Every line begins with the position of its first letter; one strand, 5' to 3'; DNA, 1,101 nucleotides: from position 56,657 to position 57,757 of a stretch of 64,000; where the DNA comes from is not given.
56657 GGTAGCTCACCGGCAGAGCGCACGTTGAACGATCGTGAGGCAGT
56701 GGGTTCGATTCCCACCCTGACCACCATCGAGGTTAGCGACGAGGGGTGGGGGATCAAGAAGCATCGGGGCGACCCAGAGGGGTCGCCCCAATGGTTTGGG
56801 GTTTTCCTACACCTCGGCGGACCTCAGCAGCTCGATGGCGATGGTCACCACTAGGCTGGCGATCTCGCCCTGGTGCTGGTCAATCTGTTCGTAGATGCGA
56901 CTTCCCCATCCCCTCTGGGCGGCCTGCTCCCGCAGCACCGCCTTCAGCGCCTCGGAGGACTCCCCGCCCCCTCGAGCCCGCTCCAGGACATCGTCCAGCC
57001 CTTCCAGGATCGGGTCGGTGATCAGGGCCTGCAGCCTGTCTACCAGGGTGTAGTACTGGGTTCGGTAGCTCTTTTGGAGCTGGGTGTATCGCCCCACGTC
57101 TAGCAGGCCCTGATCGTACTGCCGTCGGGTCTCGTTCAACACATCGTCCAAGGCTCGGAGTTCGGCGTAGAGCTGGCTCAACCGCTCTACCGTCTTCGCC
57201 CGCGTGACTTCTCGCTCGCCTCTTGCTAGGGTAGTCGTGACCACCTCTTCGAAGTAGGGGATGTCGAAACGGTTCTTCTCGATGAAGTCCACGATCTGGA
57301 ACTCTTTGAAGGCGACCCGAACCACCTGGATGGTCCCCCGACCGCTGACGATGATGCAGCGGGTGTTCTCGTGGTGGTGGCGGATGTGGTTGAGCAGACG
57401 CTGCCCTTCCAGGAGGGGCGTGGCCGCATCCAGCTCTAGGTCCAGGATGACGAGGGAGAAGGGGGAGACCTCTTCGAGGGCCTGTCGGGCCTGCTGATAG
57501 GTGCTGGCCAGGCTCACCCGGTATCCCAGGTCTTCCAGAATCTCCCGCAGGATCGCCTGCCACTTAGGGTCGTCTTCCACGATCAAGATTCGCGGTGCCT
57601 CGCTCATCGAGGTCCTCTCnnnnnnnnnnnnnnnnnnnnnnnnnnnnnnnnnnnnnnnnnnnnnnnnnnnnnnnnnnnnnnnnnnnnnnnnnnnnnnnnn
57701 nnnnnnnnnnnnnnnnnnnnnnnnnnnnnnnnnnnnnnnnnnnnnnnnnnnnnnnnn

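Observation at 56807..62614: Four-gene all-REC signalling cluster including a REC-Ser/Thr kinase fusion and a REC-multiGAF-histidine kinase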

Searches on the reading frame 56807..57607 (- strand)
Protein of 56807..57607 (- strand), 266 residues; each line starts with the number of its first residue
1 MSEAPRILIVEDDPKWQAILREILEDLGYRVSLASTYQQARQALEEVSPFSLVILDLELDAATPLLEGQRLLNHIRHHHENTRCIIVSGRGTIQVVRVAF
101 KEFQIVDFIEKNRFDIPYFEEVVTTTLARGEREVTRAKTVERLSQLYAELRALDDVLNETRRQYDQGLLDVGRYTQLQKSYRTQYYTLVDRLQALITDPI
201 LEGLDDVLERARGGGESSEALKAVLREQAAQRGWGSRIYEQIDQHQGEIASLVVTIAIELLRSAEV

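Call 3: search_protein_families(library=pfam, proteins=[window:56807-57607:-], max_evalue=0.01)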
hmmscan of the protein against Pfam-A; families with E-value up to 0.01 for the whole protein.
window:56807-57607:- (266 aa): 2 families
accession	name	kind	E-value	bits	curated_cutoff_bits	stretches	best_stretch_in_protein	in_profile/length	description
PF00072.30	Response_reg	-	4.8e-17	62.6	30.2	1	7-112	1-100/111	Response regulator receiver domain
PF12710.13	HAD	-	0.00076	20.4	27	1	64-140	88-164/189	haloacid dehalogenase-like hydrolase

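Call 6: search_protein_families(library=ncbifam, proteins=[window:56807-57607:-], max_evalue=0.01)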
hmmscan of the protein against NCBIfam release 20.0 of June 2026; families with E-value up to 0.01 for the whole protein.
window:56807-57607:- (266 aa): 57 families (the best 25 are shown)
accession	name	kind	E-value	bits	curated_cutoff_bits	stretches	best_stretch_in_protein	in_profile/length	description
NF051870.1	NAssimRespRegNtrX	equivalog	2.6e-14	53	600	1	6-122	3-114/452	nitrogen assimilation response regulator NtrX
NF045505.1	RR_RssB_Pseudo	equivalog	4.8e-11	42.3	700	1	6-162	7-157/394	two-component system response regulator RssB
NF045717.1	DVU0259_DivK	exception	1.1e-09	38.5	160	1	6-94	4-89/117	DVU0259 family response regulator domain-containing protein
NF006900.1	PRK09390.1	equivalog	1.4e-09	37.8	255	1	1-146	1-139/203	response regulator FixJ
NF033791.1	ActR_PrrA_rreg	equivalog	1.6e-09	38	250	1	7-112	4-103/173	ActR/PrrA/RegA family redox response regulator transcription factor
NF007969.0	PRK10693.1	equivalog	2.5e-09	36.6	329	1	6-129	9-126/337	two-component system response regulator RssB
NF007928.2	PRK10643.1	equivalog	9e-09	35.3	330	1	6-94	2-85/216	two-component system response regulator PmrA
NF053512.1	nitric_RR_NosR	exception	2e-08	33.7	400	1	7-193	1-182/422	response regulator c-di-GMP phosphodiesterase, NosR family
NF007005.1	PRK09468.1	equivalog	4.2e-08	32.9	331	1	4-139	3-131/237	osmolarity response regulator transcription factor OmpR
TIGR02956.1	TMAO_torS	equivalog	1e-07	30.5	676.5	1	6-63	703-759/967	TMAO reductase system sensor histidine kinase/response regulator TorS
NF040749.1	tetrathio_RR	equivalog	1.7e-07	31.1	290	1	7-151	2-135/191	tetrathionate respiration response regulator TtrR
NF038297.2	hybrid_HK_HrmK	equivalog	1.8e-07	30.2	725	1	2-87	488-568/607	hybrid histidine kinase/response regulator HrmK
NF008034.0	PRK10766.1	equivalog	2.6e-07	30.4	275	1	6-104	4-95/231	two-component system response regulator TorR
NF008199.0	PRK10955.1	equivalog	1.2e-06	28.6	341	1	6-112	3-101/232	envelope stress response regulator transcription factor CpxR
NF041946.1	LuxO_transreg_Vib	equivalog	1.8e-06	27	800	1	10-102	2-89/463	quorum-sensing sigma-54 dependent transcriptional regulator LuxO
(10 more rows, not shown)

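Call 7: search_protein_families(library=padloc, proteins=[window:56807-57607:-], max_evalue=0.01)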
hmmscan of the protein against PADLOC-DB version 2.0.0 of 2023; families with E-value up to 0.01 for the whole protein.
window:56807-57607:- (266 aa): 4 families
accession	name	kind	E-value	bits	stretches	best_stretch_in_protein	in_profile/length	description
PDLC04055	PD-T4-6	-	2.5e-07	27.8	1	4-56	365-416/496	-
PDLC00405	SduA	-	0.00036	18.1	1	3-113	5-119/323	DUF4263 domain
PDLC04725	PDC-M60B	-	0.0018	16.1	0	3-59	3-59/158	-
PDLC04726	PDC-M60C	-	0.0022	14.9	1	6-80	2-82/407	-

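Call 9: find_encoding_contigs(protein=window:56807-57607:-, flank=10000, max_places=6)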
Protein window:56807-57607:- (266 aa): 7 contigs read that carry it; 6 places shown.
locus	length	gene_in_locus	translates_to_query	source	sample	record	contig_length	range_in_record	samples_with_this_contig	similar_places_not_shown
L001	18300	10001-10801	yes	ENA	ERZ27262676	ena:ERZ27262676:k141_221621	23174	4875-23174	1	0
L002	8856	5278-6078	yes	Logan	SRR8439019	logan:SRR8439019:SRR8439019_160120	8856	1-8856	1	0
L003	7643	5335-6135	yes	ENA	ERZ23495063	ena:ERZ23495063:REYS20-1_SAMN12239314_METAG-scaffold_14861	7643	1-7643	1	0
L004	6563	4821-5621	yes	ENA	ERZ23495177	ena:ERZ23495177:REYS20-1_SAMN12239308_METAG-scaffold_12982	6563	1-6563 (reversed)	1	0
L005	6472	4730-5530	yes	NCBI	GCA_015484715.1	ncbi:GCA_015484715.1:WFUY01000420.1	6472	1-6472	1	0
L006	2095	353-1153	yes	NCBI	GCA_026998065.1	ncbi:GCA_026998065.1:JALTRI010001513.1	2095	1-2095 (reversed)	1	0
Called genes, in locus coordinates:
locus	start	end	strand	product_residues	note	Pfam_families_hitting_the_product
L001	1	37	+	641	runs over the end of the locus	PF03717:PBP_dimer, PF00905:Transpeptidase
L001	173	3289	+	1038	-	PF11028:TMEM260_N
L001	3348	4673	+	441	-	PF01663:Phosphodiest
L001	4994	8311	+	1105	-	PF00072:Response_reg, PF13185:GAF_2, PF01590:GAF, PF01590:GAF, PF13185:GAF_2, PF13492:GAF_3, PF01590:GAF, PF01590:GAF, +5 more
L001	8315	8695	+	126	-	PF00072:Response_reg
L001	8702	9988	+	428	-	PF00072:Response_reg (faint), PF00069:Pkinase, PF03109:ABC1 (faint), PF07714:PK_Tyr_Ser-Thr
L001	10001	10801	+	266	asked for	PF00072:Response_reg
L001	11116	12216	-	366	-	PF13439:Glyco_transf_4, PF13579:Glyco_trans_4_4, PF20706:GT4-conflict, PF00534:Glycos_transf_1, PF13692:Glyco_trans_1_4, PF13524:Glyco_trans_1_2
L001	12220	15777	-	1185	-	PF17757:UvrB_inter, PF02559:CarD_TRCF_RID, PF04851:ResIII, PF00270:DEAD, PF00271:Helicase_C, PF03461:TRCF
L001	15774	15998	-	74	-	PF04255:DUF433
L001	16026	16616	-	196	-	PF01195:Pept_tRNA_hydro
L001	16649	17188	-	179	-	-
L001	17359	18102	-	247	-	-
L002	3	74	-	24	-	?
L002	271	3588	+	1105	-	PF00072:Response_reg, PF13185:GAF_2, PF01590:GAF, PF01590:GAF, PF13185:GAF_2, PF13492:GAF_3, PF01590:GAF, PF01590:GAF, +5 more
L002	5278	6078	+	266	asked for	PF00072:Response_reg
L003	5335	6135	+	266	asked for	PF00072:Response_reg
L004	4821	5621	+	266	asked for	PF00072:Response_reg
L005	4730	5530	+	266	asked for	PF00072:Response_reg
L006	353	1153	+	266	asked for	PF00072:Response_reg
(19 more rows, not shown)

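Call 10: find_homologous_proteins(query=window:56807-57607:-)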
Query window:56807-57607:- (266 aa): 14 proteins with E <= 0.001 among 4560 candidates.
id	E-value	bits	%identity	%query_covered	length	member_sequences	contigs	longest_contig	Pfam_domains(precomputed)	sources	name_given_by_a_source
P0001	3.1e-165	565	100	100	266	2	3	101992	PF00072.31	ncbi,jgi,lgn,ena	-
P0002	5.1e-134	463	83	100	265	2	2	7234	PF00072.31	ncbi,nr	ncbi:MAG: response regulator [Chloroflexi bacterium]|nr:MAG: response regulator [Chloroflexota bacte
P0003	1.9e-36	144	59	48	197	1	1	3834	PF19960.7,PF00072.31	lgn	-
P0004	3.6e-36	143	58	45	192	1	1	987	PF19960.7,PF00072.31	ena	-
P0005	1.0e-35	141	57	45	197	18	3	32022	PF19960.7,PF00072.31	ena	-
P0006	4.4e-35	139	57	48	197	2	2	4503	PF19960.7,PF00072.31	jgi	jgi:DNA-binding NtrC family response regulator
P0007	5.1e-20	90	35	48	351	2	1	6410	PF13412.13,PF00196.26,PF04545.23,PF08281.19,PF00072.31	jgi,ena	-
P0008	4.7e-7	48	35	52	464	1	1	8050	PF00158.33,PF25601.2,PF02954.26,PF14532.13,PF07728.21,PF00072.31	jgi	jgi:DNA-binding NtrC family response regulator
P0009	5.9e-7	47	33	31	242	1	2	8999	PF00072.31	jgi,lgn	-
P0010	7.1e-7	47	33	31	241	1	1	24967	PF00072.31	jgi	-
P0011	5.4e-6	44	34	31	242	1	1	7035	PF00072.31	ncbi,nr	ncbi:MAG: response regulator [Candidatus Omnitrophica bacterium]|nr:response regulator [Candidatus O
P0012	1.8e-5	42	26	85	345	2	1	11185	PF13487.13,PF01966.29,PF00072.31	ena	-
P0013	1.7e-4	39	32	42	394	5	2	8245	PF08668.19,PF13487.13,PF01966.29,PF00072.31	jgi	jgi:response regulator RpfG family c-di-GMP phosphodiesterase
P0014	9.9e-4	37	25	48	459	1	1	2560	PF13487.13,PF01966.29,PF00072.31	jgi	jgi:putative two-component system response regulator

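Call 11: search_protein_families(library=pfam, proteins=[P0002, P0003, P0005, P0007, P0009, P0010], max_evalue=0.01)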
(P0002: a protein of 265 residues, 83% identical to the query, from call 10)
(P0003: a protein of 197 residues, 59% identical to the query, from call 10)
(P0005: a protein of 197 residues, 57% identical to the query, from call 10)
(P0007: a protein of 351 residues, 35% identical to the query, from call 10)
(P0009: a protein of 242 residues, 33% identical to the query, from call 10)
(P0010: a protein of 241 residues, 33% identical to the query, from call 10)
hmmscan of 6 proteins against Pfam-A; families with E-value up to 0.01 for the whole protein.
P0002 (265 aa): 2 families
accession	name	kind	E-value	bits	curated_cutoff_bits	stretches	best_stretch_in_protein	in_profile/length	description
PF00072.30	Response_reg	-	4.2e-16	59.5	30.2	1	7-112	1-100/111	Response regulator receiver domain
PF12710.13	HAD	-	0.0054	17.6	27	0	76-154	96-171/189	haloacid dehalogenase-like hydrolase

P0003 (197 aa): 2 families
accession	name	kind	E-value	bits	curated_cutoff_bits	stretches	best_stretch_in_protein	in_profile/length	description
PF19960.5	EAD7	-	1.3e-17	63.8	32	1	135-194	1-62/62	Effector-associated domain 7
PF00072.30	Response_reg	-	5.5e-17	62.4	30.2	1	7-111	1-100/111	Response regulator receiver domain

P0005 (197 aa): 2 families
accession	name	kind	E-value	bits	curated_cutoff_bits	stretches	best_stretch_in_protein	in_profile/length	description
PF19960.5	EAD7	-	1.2e-18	67.1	32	1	135-194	1-62/62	Effector-associated domain 7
PF00072.30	Response_reg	-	1.9e-16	60.6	30.2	1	7-111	1-100/111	Response regulator receiver domain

P0007 (351 aa): 15 families
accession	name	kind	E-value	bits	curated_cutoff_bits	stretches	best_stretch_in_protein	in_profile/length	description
PF00072.30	Response_reg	-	9.6e-24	84.1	30.2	2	7-116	2-104/111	Response regulator receiver domain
PF00196.25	GerE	-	1.7e-18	66.4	23.5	1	291-343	2-54/57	Bacterial regulatory proteins, luxR family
PF08281.18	Sigma70_r4_2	-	1.1e-08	35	25.7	1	289-333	8-53/54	Sigma-70, region 4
PF13412.12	HTH_24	-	2e-07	30.9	21.9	1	295-329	4-40/48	Winged helix-turn-helix DNA-binding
PF04545.22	Sigma70_r4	-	3.7e-06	26.8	24.1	1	289-334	2-48/50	Sigma-70, region 4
PF12840.13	HTH_20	-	0.00018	21.8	27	1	297-328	7-40/51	Helix-turn-helix domain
PF13936.12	HTH_38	-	0.00044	20.4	27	1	292-328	5-42/44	Helix-turn-helix domain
PF13384.12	HTH_23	-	0.001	19.2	24.6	1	295-329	6-40/50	Homeodomain-like domain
PF02796.21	HTH_7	-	0.0038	17.8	23.8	1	297-325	12-40/45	Helix-turn-helix domain of resolvase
PF07638.17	Sigma70_ECF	-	0.0041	17.5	21.1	1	293-336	138-181/185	ECF sigma factor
PF13556.12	HTH_30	-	0.0045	17.2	27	1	302-341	8-47/59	PucR C-terminal helix-turn-helix domain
PF14493.12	HTH_40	-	0.0051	17.5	27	1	297-329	3-35/89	Helix-turn-helix domain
PF20274.4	cREC_REC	-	0.0054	17.8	27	0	29-74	14-56/88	Cyclic-phosphate processing Receiver domain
PF01726.22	LexA_DNA_bind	-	0.0074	16.5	23.7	0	291-345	3-64/65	LexA DNA binding domain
PF04216.18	FdhE_N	-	0.0093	16.7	28.7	0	9-47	79-115/167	FdhE, N-terminal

P0009 (242 aa): 3 families
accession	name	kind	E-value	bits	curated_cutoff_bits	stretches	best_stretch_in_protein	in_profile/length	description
PF00072.30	Response_reg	-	4.3e-37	127.1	30.2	2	124-232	1-110/111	Response regulator receiver domain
PF06260.17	DUF1024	-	0.00024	21.8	27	0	75-111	10-46/82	Protein of unknown function (DUF1024)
PF23198.2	PDE8A_N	-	0.0026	18.1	29.6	0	4-79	13-90/147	PDE8A-like, N-terminal domain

P0010 (241 aa): 3 families
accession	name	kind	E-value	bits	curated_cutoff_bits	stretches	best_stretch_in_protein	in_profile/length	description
PF00072.30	Response_reg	-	4.2e-37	127.1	30.2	2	123-231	1-110/111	Response regulator receiver domain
PF06260.17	DUF1024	-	0.00024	21.8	27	0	74-110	10-46/82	Protein of unknown function (DUF1024)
PF23198.2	PDE8A_N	-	0.0031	17.9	29.6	0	3-78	13-90/147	PDE8A-like, N-terminal domain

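Call 13: find_encoding_contigs(protein=P0005, flank=10000, max_places=4)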
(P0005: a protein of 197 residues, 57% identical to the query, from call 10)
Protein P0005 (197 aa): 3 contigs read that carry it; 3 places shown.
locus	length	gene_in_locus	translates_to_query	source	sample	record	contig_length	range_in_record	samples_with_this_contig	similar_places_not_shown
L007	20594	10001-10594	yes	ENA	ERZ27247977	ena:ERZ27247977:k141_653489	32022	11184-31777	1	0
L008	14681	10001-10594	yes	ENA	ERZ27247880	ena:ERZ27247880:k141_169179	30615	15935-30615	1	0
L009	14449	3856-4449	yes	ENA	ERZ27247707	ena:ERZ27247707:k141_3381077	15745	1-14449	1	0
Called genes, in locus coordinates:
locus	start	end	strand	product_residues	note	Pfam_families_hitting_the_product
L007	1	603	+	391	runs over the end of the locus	PF01882:DUF58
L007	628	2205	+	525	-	PF13559:DUF4129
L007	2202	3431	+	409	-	PF01053:Cys_Met_Meta_PP, PF00155:Aminotran_1_2, PF01041:DegT_DnrJ_EryC1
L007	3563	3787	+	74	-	-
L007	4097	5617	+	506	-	PF21760:SecD_1st, PF22599:SecDF_P1_head, PF02355:SecD_SecF_C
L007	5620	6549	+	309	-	PF07549:Sec_GG, PF02355:SecD_SecF_C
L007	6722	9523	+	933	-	PF00072:Response_reg, PF01590:GAF, PF13185:GAF_2, PF13492:GAF_3, PF01590:GAF, PF13185:GAF_2, PF13492:GAF_3, PF01590:GAF, +3 more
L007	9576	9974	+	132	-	PF00072:Response_reg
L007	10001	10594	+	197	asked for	PF00072:Response_reg, PF19960:EAD7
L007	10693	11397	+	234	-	PF00575:S1, PF23459:S1_RRP5 (weak)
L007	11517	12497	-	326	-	PF02638:GHL10 (weak)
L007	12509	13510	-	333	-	PF01208:URO-D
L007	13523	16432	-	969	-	-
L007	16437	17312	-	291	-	PF02629:CoA_binding, PF13380:CoA_binding_2 (faint), PF00549:Ligase_CoA, PF13607:Succ_CoA_lig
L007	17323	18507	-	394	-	PF01071:GARS_A (faint), PF02786:CPSase_L_D2 (weak), PF08442:ATP-grasp_2, PF13549:ATP-grasp_5, PF24948:Citrate_synth_N, PF00549:Ligase_CoA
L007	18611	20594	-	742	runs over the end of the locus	?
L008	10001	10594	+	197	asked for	PF00072:Response_reg, PF19960:EAD7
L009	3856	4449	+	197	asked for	PF00072:Response_reg, PF19960:EAD7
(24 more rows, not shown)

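Call 14: find_encoding_contigs(protein=P0002, flank=10000, max_places=3)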
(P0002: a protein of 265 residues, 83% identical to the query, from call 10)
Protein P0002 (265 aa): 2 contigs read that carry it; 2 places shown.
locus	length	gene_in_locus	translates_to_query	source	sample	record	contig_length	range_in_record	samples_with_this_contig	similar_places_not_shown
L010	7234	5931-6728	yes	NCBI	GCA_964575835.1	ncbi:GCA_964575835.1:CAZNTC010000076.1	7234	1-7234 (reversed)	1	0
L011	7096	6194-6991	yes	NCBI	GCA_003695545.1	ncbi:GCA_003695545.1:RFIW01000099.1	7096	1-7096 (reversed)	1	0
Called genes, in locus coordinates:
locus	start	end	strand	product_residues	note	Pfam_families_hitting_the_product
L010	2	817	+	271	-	?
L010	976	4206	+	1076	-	PF00072:Response_reg, PF01590:GAF, PF13185:GAF_2, PF01590:GAF, PF13185:GAF_2, PF01590:GAF, PF13185:GAF_2, PF01590:GAF, +5 more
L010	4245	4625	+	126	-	PF00072:Response_reg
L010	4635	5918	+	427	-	PF00072:Response_reg (weak), PF00069:Pkinase, PF03109:ABC1 (faint), PF07714:PK_Tyr_Ser-Thr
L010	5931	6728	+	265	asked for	PF00072:Response_reg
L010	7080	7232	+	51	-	?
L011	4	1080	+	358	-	PF01663:Phosphodiest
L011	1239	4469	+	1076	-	PF00072:Response_reg, PF01590:GAF, PF13185:GAF_2, PF01590:GAF, PF13185:GAF_2, PF01590:GAF, PF13185:GAF_2, PF01590:GAF, +5 more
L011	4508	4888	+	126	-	PF00072:Response_reg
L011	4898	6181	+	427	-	PF00072:Response_reg (weak), PF00069:Pkinase, PF03109:ABC1 (faint), PF07714:PK_Tyr_Ser-Thr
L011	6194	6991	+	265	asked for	PF00072:Response_reg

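Call 27: find_encoding_contigs(protein=P0006, flank=10000, max_places=3)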
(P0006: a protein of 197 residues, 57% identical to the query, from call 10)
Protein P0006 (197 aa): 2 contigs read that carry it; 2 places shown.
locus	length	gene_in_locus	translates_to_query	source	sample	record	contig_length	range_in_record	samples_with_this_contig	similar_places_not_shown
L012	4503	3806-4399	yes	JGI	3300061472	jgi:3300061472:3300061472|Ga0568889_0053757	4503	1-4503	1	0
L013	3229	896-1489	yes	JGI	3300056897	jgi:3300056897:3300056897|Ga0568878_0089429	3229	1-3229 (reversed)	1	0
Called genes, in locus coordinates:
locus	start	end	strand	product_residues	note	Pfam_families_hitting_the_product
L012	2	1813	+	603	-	?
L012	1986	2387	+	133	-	PF00072:Response_reg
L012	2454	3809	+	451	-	PF00072:Response_reg, PF00069:Pkinase, PF07714:PK_Tyr_Ser-Thr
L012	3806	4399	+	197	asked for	PF00072:Response_reg, PF19960:EAD7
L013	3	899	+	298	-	?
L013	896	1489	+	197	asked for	PF00072:Response_reg, PF19960:EAD7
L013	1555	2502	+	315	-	PF12706:Lactamase_B_2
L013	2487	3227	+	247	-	?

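Call 63: predict_structure(alignment_id=A6)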
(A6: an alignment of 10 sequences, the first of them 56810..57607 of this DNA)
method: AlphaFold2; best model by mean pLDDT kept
length: 266 residues; sequences in the alignment: 10
mean_pLDDT: 86.0   pTM: 0.57
mean pLDDT of the five models: 86.0, 85.9, 85.4, 85.3, 84.5
residues with pLDDT >= 90: 119; 70-90: 125; 50-70: 20; < 50: 2
segments of 3 or more residues with pLDDT < 50: none
pLDDT, mean of each block of 10 residues (from residue 1): 81 94 95 92 85 86 68 85 86 71 81 92 84 77 91 88 93 90 89 85 88 83 92 87 89 93 67
secondary structure, 60 per line:
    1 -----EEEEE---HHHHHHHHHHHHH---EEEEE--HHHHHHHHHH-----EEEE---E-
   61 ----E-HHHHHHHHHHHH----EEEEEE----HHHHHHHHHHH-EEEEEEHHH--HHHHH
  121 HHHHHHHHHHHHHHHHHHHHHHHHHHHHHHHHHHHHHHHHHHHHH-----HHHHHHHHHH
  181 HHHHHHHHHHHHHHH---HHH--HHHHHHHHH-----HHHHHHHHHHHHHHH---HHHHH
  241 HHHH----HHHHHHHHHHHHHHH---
elements in order: E6-10 H14-26 E30-34 H37-46 E52-55 H67-78 E83-88 H93-103 E105-110 H116-165 H171-195 H204-212 H218-232 H236-244 H249-263
